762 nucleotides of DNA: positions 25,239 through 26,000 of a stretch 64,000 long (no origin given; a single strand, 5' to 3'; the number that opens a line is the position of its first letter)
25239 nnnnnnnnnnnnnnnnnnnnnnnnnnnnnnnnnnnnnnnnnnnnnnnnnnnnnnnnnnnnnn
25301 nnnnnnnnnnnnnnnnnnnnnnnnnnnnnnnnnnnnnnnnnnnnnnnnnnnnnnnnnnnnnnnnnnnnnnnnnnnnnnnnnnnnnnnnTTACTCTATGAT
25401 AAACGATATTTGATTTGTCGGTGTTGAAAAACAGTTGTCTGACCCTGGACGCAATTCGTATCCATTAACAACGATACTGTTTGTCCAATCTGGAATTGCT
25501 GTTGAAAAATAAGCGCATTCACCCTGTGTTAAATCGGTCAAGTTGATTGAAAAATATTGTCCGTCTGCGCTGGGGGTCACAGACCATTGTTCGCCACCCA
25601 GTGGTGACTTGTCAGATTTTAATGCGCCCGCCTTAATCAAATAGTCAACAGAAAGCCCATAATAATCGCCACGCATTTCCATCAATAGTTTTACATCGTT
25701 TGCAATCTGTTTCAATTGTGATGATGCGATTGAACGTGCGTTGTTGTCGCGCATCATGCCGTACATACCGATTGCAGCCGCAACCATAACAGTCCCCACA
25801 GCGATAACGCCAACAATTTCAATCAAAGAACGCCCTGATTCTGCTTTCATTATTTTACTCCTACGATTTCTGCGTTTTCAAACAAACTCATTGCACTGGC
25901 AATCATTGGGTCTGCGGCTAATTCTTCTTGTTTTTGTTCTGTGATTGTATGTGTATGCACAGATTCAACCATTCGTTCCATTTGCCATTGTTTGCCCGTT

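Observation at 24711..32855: Split chromosomal type IV pilin-like locus with no assembly machinery anywhere in the window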

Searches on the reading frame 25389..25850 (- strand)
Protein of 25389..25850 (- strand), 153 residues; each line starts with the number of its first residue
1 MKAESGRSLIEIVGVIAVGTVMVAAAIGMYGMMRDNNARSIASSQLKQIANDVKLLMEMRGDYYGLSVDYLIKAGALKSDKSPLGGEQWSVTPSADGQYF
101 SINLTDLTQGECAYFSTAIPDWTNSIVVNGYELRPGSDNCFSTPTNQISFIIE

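Call 3: search_protein_families(library=pfam, proteins=[window:25389-25850:-], max_evalue=1)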
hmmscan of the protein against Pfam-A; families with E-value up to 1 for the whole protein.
window:25389-25850:- (153 aa): 2 families
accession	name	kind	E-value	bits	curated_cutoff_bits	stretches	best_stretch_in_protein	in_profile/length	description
PF08805.16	PilS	-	0.0085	16.6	22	1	40-130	5-106/138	PilS N terminal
PF07963.17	N_methyl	-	0.31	11.1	21.2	1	1-27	1-27/27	Prokaryotic N-terminal methylation motif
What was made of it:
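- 25389..25850 (-): Major type IVb-like pilin (PilS-like), 153 aa. Six-residue leader MKAESG, then RSLIE. Two invariant Cys (C112, C140). Pfam PilS E=0.0085 and N_methyl E=0.31, both below threshold (call 3).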

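Call 4: search_protein_families(library=ncbifam, proteins=[window:25389-25850:-], max_evalue=1)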
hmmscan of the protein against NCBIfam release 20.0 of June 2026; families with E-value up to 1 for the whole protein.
window:25389-25850:- (153 aa): 0 families

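Call 12: find_homologous_proteins(query=window:25389-25850:-, max_evalue=0.01)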
Query window:25389-25850:- (153 aa): 386 proteins with E <= 0.01 among 399 candidates; the best 120 are listed.
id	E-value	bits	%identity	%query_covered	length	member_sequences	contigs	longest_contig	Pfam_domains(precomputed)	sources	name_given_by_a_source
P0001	1.7e-94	331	99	100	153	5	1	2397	-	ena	-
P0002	1.0e-77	277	82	100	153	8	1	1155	-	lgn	-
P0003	1.6e-77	276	82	100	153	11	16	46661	-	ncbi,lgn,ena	-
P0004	2.4e-77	276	84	100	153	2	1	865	-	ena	-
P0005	2.4e-75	269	82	100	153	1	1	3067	-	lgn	-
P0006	3.3e-75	269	81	100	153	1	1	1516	-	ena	-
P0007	3.3e-75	269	82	100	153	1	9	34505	-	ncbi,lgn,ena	-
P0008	4.5e-75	268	81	100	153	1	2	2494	-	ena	-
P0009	8.8e-75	267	81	100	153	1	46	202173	-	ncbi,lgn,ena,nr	ncbi:MAG: hypothetical protein IJ500_01145 [Alphaproteobacteria bacterium]|nr:hypothetical protein [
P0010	1.2e-74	267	80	100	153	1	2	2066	-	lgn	-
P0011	5.0e-72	258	77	100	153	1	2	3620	-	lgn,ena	-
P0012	6.3e-72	258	77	100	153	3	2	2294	-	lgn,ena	-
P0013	9.0e-72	257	78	100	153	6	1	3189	-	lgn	-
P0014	1.2e-71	257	75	100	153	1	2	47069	-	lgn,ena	-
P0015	2.5e-71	256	75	100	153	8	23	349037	-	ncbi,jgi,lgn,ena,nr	ncbi:MAG: hypothetical protein E7009_04175 [Alphaproteobacteria bacterium]|nr:hypothetical protein [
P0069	1.4e-54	202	60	100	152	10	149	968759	-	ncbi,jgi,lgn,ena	-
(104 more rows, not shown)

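Call 13: find_encoding_contigs(protein=window:25389-25850:-, flank=10000, max_places=6)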
Protein window:25389-25850:- (153 aa): 14 contigs read that carry it; 6 places shown.
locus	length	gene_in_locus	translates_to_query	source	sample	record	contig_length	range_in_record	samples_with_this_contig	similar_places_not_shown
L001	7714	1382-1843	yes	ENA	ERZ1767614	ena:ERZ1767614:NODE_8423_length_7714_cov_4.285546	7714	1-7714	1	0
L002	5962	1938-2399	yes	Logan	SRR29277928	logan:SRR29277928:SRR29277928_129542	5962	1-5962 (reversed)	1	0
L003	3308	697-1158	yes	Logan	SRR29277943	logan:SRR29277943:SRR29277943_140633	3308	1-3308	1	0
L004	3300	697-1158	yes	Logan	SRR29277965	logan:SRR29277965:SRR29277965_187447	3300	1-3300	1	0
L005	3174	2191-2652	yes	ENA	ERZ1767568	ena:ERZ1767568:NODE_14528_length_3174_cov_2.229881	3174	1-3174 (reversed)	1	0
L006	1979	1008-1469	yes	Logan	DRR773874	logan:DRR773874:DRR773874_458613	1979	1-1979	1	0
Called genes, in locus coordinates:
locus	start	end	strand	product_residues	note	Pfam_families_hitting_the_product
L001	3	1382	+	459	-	?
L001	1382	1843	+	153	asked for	-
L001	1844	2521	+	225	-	PF00691:OmpA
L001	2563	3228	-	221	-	PF03938:OmpH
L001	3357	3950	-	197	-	-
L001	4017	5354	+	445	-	PF00350:Dynamin_N (faint), PF01926:MMR_HSR1, PF02421:FeoB_N, PF03193:RsgA_GTPase (faint), PF00009:GTP_EFTU, PF01926:MMR_HSR1, PF02421:FeoB_N, PF14714:KH_dom-like, +3 more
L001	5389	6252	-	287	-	PF01210:NAD_Gly3P_dh_N, PF07479:NAD_Gly3P_dh_C, PF20618:GPD_NAD_C_bact (weak)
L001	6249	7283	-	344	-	-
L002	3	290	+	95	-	?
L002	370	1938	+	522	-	PF13177:DNA_pol3_delta2, PF13245:AAA_19 (faint), PF13604:AAA_30 (weak), PF00004:AAA, PF13401:AAA_22 (weak), PF22608:DNAX_ATPase_lid, PF12169:DNA_pol3_gamma3, PF12362:DUF3646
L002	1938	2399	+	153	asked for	-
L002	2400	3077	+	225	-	PF00691:OmpA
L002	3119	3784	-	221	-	PF03938:OmpH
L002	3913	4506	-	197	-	-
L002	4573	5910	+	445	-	PF00350:Dynamin_N (faint), PF01926:MMR_HSR1, PF02421:FeoB_N, PF03193:RsgA_GTPase (faint), PF00009:GTP_EFTU, PF01926:MMR_HSR1, PF02421:FeoB_N, PF14714:KH_dom-like, +3 more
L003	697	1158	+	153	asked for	-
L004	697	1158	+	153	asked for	-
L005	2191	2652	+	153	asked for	-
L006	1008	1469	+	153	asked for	-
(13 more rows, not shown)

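Call 14: find_encoding_contigs(protein=P0069, flank=10000, max_places=4)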
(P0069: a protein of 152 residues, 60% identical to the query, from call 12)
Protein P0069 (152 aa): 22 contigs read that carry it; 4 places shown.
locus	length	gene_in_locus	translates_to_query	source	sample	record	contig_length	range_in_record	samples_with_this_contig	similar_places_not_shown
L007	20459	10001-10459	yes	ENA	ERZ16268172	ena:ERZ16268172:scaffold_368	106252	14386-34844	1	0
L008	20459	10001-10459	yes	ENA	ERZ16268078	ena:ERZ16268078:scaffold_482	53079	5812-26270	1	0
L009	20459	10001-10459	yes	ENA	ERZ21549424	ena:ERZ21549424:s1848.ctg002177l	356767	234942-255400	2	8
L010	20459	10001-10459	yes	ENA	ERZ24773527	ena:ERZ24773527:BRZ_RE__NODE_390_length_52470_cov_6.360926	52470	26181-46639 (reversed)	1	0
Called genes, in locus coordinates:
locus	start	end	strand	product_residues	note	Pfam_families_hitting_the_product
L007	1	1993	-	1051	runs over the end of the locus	-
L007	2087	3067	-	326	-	PF00849:PseudoU_synth_2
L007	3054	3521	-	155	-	-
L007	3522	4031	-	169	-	-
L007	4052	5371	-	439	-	-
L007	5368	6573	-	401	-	-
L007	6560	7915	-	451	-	-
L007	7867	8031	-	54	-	-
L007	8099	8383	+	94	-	-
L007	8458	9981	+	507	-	PF13177:DNA_pol3_delta2, PF13245:AAA_19 (faint), PF13604:AAA_30 (weak), PF00004:AAA, PF13401:AAA_22 (weak), PF22608:DNAX_ATPase_lid, PF12169:DNA_pol3_gamma3, PF12362:DUF3646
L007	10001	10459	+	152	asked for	-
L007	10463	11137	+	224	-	PF00691:OmpA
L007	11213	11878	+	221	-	PF03938:OmpH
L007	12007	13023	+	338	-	PF04613:LpxD, PF24894:Hexapep_GlmU (faint), PF25087:GMPPB_C, PF00132:Hexapep, PF25084:LbH_EIF2B (weak), PF00132:Hexapep (weak)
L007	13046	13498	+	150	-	PF22817:ApeP-like, PF07977:FabA, PF22818:ApeI-like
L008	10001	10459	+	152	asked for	-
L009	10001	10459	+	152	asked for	-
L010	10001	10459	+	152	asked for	-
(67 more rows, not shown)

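Call 17: search_solved_structures(query=A1, max_evalue=10, show_alignments=2)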
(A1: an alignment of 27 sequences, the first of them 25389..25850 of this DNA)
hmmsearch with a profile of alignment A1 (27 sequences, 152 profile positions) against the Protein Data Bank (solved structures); distinct sequences matched with E-value up to 10: 6.
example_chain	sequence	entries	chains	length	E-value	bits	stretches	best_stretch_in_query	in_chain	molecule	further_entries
9egp_A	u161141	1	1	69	0.0011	22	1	2-52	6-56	Geopilin domain 1 protein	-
7tgg_A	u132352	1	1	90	0.021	17.8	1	2-50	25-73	Geopilin domain 1 protein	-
8uhf_A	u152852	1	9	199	0.028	17.4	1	8-121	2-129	Toxin co-regulated pilin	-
2m7g_A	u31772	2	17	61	0.15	15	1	8-51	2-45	Geopilin domain 1 protein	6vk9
8bcq_A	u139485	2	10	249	1.1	12.3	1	32-136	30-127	Glutamate--tRNA ligase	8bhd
9up9_A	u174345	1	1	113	1.2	12.1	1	70-117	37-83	nanobody protein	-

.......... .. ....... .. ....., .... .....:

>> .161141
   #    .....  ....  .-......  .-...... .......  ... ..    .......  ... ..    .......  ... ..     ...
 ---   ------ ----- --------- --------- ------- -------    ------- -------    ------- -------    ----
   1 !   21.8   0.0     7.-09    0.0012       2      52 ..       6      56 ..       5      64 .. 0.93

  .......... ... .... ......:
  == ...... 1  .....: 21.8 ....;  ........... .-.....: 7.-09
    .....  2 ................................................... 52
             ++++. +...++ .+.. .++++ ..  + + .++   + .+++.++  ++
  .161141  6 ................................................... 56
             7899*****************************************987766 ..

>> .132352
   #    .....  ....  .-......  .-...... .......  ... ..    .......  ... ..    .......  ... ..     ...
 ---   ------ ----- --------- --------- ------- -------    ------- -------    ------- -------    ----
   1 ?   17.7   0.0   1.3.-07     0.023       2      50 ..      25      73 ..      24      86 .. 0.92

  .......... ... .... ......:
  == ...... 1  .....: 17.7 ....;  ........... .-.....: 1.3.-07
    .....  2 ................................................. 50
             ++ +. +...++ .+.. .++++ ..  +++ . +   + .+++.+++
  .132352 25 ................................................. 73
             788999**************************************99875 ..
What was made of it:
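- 25389..25850 (-): PDB profile search hits only pilin N-termini and TcpA among recognisable proteins (call 17).
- The PDB profile search hits pilin N-termini and TcpA (call 17).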

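Call 19: find_related_loci(query=A1, collection=genome_contigs, flank=10000)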
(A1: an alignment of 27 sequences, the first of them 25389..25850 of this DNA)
Query A1 (153 aa) in genome_contigs; peptide patterns used: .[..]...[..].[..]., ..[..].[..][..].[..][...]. (x = any residue, [..] = any of these).
303 stretches matched a pattern; 214 encode a relative of the query (tblastn E <= 1e-3); the best 80 are kept; 80 distinct loci.
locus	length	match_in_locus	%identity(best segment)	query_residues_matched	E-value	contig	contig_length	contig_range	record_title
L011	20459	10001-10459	82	1-153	2e-85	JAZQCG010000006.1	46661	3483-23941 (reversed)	MAG: Candidatus Enterousia sp. isolate T1900044638_TS20190104.MAGScoT_cleanbin_000053 SGB_1212_k141_1418201, whole genom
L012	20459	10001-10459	78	1-153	6e-79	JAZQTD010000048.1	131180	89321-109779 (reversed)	MAG: Candidatus Enterousia sp. isolate T1900045192_TC20190188.MAGScoT_cleanbin_000014 SGB_5297_k141_1032680, whole genom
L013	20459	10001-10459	75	1-153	1e-78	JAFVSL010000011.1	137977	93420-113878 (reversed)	MAG: Alphaproteobacteria bacterium isolate RGIG5353 Sheep_Colon-3__c770365, whole genome shotgun sequence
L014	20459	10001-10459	75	1-153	2e-78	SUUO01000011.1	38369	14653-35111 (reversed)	MAG: Alphaproteobacteria bacterium isolate SIG48 NODE_5729_length_38369_cov_2.163721, whole genome shotgun sequence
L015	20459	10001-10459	75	1-153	5e-78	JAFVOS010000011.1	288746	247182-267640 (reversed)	MAG: Alphaproteobacteria bacterium isolate RGIG5256 Sheep_Colon-1__c743588, whole genome shotgun sequence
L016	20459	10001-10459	75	1-153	7e-78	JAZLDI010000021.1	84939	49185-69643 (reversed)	MAG: Candidatus Enterousia sp. isolate T1900045038_TC20190031.MAGScoT_cleanbin_000032 SGB_4470_k141_196089, whole genome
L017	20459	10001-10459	73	1-153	7e-77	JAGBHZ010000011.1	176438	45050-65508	MAG: Alphaproteobacteria bacterium isolate RGIG9136 Water_deer_Rectum.Co__c1099233, whole genome shotgun sequence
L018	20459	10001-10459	73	1-153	2e-75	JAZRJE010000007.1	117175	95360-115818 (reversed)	MAG: Candidatus Enterousia sp. isolate T1900045469_YK20190160.MAGScoT_cleanbin_000038 SGB_7227_k141_288938, whole genome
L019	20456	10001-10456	64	1-153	2e-66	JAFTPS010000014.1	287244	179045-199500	MAG: Alphaproteobacteria bacterium isolate RGIG4037 Roe_deer_Cecum-5__c5270, whole genome shotgun sequence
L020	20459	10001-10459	81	1-153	2e-82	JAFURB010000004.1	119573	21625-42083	MAG: Alphaproteobacteria bacterium isolate RGIG4748 Roe_deer_Rectum.Co__c483133, whole genome shotgun sequence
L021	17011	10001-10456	61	1-153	4e-65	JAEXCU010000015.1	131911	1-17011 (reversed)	MAG: Proteobacteria bacterium isolate OH_HBB_125 k127_140185, whole genome shotgun sequence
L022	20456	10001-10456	63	1-153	1e-64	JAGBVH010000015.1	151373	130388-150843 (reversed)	MAG: Alphaproteobacteria bacterium isolate RGIG9479 Yak_Cecum-4__c333429, whole genome shotgun sequence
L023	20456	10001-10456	61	1-153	2e-63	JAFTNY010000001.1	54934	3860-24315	MAG: Alphaproteobacteria bacterium isolate RGIG3991 Roe_deer_Cecum-4__c11458, whole genome shotgun sequence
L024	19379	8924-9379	61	1-153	4e-63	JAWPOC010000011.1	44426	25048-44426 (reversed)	MAG: Alphaproteobacteria bacterium isolate KA0024-133 k141_1964039, whole genome shotgun sequence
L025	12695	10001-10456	61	1-153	9e-63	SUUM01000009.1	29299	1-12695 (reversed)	MAG: Alphaproteobacteria bacterium isolate SIG46 NODE_8237_length_29299_cov_7.203209, whole genome shotgun sequence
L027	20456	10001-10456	61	1-153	1e-62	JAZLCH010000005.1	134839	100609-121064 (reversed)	MAG: Candidatus Enterousia sp. isolate T1900045051_TC20190044.MAGScoT_cleanbin_000024 SGB_4527_k141_345151, whole genome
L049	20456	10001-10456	60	1-153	1e-60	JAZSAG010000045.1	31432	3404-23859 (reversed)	MAG: Candidatus Enterousia sp. isolate T1900044938_TS20190404.MAGScoT_cleanbin_000029 SGB_3452_k141_1572030, whole genom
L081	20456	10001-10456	57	1-153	9e-58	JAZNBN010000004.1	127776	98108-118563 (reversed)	MAG: Candidatus Enterousia sp. isolate T1900044741_TS20190207.MAGScoT_cleanbin_000046 SGB_2069_k141_835942, whole genome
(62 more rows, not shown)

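Call 36: predict_structure(alignment_id=A1)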
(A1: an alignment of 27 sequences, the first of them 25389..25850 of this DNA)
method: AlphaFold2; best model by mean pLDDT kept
length: 153 residues; sequences in the alignment: 27
mean_pLDDT: 78.6   pTM: 0.68
mean pLDDT of the five models: 78.6, 77.6, 76.2, 75.7, 73.6
residues with pLDDT >= 90: 25; 70-90: 92; 50-70: 24; < 50: 12
segments of 3 or more residues with pLDDT < 50: 1-4
pLDDT, mean of each block of 10 residues (from residue 1): 48 54 49 67 87 86 86 86 88 89 91 85 89 79 90 89
secondary structure, 60 per line:
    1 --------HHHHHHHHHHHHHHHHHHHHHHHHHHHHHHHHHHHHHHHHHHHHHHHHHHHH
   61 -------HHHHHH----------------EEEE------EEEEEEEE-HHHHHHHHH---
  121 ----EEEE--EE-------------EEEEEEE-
elements in order: H9-60 H68-73 E90-93 E100-107 H109-117 E125-128 E146-152
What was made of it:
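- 25389..25850 (-): AF2 pLDDT 78.6 with helix 9-60 plus a four-strand sheet (call 36).
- On Type IV pilin / class III signal peptide proteins: For the 153-aa protein: AF2 pLDDT 78.6, helix 9-60 plus four strands (call 36).
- AF2 lollipop fold (call 36).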

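Call 38: search_protein_families(library=pfam, proteins=[L049:11183-11875:+, L049:11962-13266:+, L049:13256-13957:+, L049:13957-15585:+, L049:15554-16657:+, L049:16704-18218:-, L049:18261-19364:-, L049:19461-20354:-, L024:15629-18289:-], max_evalue=0.01)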
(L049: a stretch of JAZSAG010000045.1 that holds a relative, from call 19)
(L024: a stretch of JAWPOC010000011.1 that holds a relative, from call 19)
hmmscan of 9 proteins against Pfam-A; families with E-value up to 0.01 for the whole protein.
L049:11183-11875:+ (230 aa): 1 family
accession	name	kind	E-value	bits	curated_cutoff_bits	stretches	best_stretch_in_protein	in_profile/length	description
PF03938.19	OmpH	-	3.4e-15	56.9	32.4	1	73-215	1-141/141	Outer membrane protein (OmpH-like)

L049:11962-13266:+ (434 aa): 1 family
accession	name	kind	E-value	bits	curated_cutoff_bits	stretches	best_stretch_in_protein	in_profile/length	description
PF06864.17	PAP_PilO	-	8e-08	32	26.7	1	28-337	2-310/419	Pilin accessory protein (PilO)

L049:13256-13957:+ (233 aa): 0 families

L049:13957-15585:+ (542 aa): 1 family
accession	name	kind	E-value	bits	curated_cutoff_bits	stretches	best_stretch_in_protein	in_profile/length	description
PF00437.27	T2SSE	-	1.6e-61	208.5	24.9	1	127-531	7-370/370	Type II/IV secretion system protein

L049:15554-16657:+ (367 aa): 1 family
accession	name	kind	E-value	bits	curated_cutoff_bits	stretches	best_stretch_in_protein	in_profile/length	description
PF00482.28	T2SSF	-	1.3e-28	99.9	25.2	2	235-354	1-121/125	Type II secretion system (T2SS), protein F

L049:16704-18218:- (504 aa): 2 families
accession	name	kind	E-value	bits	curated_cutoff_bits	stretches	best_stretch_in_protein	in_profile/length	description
PF02896.24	PEP-utilizers_C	-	2.6e-76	257.1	22.8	1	145-497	4-292/293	PEP-utilising enzyme, PEP-binding domain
PF00391.29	PEP-utilizers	-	2.4e-23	82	23.1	1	49-130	4-72/72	PEP-utilising enzyme, mobile domain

L049:18261-19364:- (367 aa): 1 family
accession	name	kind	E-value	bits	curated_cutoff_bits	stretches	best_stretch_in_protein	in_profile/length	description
PF01326.24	PPDK_N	-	7e-61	206.8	27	3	65-304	76-230/328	Pyruvate phosphate dikinase, AMP/ATP-binding domain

L049:19461-20354:- (297 aa): 1 family
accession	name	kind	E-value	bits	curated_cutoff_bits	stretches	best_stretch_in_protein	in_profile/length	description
PF01515.24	PTA_PTB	-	8.5e-47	160.5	24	2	80-291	105-315/319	Phosphate acetyl/butaryl transferase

L024:15629-18289:- (886 aa): 3 families
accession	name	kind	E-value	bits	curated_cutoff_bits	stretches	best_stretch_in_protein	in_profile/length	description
PF02896.24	PEP-utilizers_C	-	2.3e-76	257.2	22.8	1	527-879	4-292/293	PEP-utilising enzyme, PEP-binding domain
PF01326.24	PPDK_N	-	4.9e-59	200.7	27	3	65-301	76-227/328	Pyruvate phosphate dikinase, AMP/ATP-binding domain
PF00391.29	PEP-utilizers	-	5.3e-23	80.9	23.1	1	431-512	4-72/72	PEP-utilising enzyme, mobile domain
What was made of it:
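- Pfam on those ORFs: PAP_PilO 8e-8, T2SSE 1.6e-61, T2SSF 1.3e-28 (call 38).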

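Call 39: find_homologous_proteins(query=L049:13957-15585:+, max_evalue=1e-30)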
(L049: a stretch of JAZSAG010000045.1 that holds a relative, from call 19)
Query L049:13957-15585:+ (542 aa): 5735 proteins with E <= 1e-30 among 8000 candidates; the best 120 are listed.
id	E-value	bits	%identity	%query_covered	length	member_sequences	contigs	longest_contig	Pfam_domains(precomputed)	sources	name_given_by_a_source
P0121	0.0e+0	1220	100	100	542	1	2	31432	PF00437.27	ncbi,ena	-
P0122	0.0e+0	1171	95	100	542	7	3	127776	PF00437.27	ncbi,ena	-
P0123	0.0e+0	1170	95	100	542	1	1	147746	PF00437.27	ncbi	-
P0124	0.0e+0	1167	95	100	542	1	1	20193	PF00437.27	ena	-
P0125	0.0e+0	1167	95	100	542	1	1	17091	PF00437.27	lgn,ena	-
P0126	0.0e+0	1166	95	100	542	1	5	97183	PF00437.27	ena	-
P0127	0.0e+0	1165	95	100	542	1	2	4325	PF00437.27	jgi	jgi:type II secretory ATPase GspE/PulE/Tfp pilus assembly ATPase PilB-like protein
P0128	0.0e+0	1165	95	100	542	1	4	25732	PF00437.27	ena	-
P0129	0.0e+0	1163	95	100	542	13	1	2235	PF00437.27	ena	-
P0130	0.0e+0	1147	95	98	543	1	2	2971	PF00437.27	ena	-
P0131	0.0e+0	1147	95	98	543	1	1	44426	PF00437.27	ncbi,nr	ncbi:MAG: ATPase, T2SS/T4P/T4SS family [Alphaproteobacteria bacterium]|nr:ATPase, T2SS/T4P/T4SS fami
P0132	0.0e+0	1147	95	98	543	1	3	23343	PF00437.27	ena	-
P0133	0.0e+0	1146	93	99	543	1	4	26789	PF00437.27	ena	-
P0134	0.0e+0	1146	95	98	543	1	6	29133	PF00437.27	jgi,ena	jgi:type II secretory ATPase GspE/PulE/Tfp pilus assembly ATPase PilB-like protein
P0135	0.0e+0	1120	91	100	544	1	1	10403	PF00437.27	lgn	-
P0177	0.0e+0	1091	87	100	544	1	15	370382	PF00437.27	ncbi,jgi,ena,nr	ncbi:MAG: hypothetical protein E7008_03690 [Alphaproteobacteria bacterium]|nr:hypothetical protein [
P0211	0.0e+0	1082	89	98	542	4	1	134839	PF00437.27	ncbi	-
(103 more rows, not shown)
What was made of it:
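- The 120 ATPase clusters listed (of 5,735 at E<=1e-30) are 87-100% identical to the query (call 39).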
